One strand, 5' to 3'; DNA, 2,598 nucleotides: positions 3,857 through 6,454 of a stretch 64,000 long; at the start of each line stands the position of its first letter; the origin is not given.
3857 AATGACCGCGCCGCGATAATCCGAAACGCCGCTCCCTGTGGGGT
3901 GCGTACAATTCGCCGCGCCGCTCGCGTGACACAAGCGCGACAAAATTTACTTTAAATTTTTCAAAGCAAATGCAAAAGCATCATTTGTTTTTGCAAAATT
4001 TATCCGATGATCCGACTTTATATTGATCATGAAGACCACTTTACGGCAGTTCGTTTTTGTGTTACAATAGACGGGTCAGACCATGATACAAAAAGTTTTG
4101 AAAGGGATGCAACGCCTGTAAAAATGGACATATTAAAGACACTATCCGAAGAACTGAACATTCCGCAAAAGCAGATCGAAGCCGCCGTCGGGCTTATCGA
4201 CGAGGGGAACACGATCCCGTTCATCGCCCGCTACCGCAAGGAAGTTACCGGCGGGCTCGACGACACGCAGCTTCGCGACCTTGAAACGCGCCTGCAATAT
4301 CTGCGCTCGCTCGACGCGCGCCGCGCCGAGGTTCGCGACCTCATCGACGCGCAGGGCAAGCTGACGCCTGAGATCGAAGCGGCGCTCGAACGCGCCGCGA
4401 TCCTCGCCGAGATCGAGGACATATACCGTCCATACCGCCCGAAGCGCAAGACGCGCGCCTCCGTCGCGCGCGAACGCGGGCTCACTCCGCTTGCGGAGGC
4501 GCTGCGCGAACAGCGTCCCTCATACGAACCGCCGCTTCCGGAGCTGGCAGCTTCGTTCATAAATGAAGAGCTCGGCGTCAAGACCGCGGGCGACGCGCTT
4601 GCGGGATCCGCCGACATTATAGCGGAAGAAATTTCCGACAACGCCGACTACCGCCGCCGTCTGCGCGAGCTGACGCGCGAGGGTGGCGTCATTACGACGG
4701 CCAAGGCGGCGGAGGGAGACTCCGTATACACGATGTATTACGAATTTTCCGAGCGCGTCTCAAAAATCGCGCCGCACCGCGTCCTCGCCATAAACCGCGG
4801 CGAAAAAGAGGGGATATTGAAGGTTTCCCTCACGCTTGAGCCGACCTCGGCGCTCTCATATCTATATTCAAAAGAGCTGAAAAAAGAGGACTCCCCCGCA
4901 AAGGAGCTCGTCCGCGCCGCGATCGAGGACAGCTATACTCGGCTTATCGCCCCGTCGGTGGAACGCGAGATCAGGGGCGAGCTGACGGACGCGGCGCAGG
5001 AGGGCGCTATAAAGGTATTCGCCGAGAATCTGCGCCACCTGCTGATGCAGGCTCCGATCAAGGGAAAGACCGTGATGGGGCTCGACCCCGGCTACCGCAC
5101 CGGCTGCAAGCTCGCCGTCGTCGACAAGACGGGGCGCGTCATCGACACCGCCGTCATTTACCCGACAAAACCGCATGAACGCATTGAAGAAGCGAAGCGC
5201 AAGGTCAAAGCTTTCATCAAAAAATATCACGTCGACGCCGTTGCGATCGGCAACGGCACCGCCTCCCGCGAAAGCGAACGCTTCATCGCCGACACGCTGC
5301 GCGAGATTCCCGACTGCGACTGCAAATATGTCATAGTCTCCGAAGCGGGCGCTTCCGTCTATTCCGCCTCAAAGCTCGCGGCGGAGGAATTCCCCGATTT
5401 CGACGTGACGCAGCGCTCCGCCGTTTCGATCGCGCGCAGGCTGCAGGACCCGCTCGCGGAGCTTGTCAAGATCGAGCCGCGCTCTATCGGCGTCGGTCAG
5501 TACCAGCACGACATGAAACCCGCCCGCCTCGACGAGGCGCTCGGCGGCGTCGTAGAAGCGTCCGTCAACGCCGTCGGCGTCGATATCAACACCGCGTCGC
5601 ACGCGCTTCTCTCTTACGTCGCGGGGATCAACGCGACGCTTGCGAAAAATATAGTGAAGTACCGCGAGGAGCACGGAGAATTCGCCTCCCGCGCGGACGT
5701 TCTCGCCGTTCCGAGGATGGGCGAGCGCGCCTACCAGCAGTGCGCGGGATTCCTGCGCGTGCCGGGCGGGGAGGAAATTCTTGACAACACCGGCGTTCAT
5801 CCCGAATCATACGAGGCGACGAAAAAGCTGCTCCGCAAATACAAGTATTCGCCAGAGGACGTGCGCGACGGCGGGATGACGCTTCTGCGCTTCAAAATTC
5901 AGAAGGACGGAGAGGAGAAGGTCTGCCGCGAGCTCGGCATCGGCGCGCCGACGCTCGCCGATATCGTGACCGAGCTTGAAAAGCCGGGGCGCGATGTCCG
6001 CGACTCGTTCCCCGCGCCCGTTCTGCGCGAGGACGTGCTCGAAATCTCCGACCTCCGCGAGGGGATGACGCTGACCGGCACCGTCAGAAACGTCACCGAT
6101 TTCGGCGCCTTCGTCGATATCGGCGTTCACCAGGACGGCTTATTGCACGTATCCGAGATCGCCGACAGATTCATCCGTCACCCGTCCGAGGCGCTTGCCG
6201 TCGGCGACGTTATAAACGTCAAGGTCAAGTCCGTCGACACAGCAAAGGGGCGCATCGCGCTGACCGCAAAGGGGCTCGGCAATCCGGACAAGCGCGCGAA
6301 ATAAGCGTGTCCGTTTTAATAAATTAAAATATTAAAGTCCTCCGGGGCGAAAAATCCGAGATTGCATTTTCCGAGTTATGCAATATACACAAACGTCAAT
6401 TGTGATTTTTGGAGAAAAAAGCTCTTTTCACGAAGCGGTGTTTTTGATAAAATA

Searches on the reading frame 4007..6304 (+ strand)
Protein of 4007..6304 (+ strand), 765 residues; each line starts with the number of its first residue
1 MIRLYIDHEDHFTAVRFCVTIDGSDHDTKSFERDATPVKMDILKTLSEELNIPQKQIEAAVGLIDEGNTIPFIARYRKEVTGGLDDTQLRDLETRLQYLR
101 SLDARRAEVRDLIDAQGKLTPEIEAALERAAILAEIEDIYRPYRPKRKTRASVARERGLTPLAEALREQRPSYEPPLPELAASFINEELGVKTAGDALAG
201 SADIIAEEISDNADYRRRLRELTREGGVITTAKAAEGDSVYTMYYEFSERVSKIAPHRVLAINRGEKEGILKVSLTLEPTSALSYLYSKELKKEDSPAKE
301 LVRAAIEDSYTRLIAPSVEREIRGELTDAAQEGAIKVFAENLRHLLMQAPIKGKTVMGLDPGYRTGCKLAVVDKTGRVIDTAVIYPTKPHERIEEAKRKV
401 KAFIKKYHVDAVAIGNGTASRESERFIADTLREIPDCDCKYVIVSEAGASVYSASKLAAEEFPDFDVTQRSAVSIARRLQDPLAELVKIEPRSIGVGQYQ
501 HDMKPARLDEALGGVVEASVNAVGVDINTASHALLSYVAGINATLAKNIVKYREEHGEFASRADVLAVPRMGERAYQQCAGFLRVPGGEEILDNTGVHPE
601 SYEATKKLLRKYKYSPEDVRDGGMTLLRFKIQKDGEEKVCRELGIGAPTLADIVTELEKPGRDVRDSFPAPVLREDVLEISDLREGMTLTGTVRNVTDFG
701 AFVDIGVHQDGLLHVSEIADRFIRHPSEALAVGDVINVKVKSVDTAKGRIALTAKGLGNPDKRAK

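Call 21: search_protein_families(library=pfam, proteins=[window:4007-6304:+], max_evalue=0.00001)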
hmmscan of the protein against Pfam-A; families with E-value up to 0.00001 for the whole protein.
window:4007-6304:+ (765 aa): 9 families
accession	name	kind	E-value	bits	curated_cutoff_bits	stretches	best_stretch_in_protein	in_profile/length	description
PF16921.10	Tex_YqgF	-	1.1e-57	194.4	27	1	354-480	1-126/126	Tex protein YqgF-like domain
PF09371.15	Tex_N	-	1.1e-30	105.5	32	1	40-113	1-74/75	Tex-like protein N-terminal domain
PF12836.13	HHH_3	-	7.1e-28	96.9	27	1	520-584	1-65/65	Helix-hairpin-helix motif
PF22706.1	Tex_central_region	-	1.4e-26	94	27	1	179-338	8-178/178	Tex central region-like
PF00575.29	S1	-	1.1e-17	64.7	22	1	684-754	3-73/74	S1 RNA binding domain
PF17674.7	HHH_9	-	1.7e-17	64.5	23.1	1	590-665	1-70/70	HHH domain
PF14639.11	YqgF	-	4.8e-09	36.6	35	1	370-487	24-147/150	Holliday-junction resolvase-like of SPT6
PF23459.1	S1_RRP5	-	1.4e-07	32.4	27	1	683-747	1-65/72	RRP5 S1 domain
PF14635.12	HHH_7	-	6.1e-07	30.2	27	1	493-585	5-103/104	Helix-hairpin-helix motif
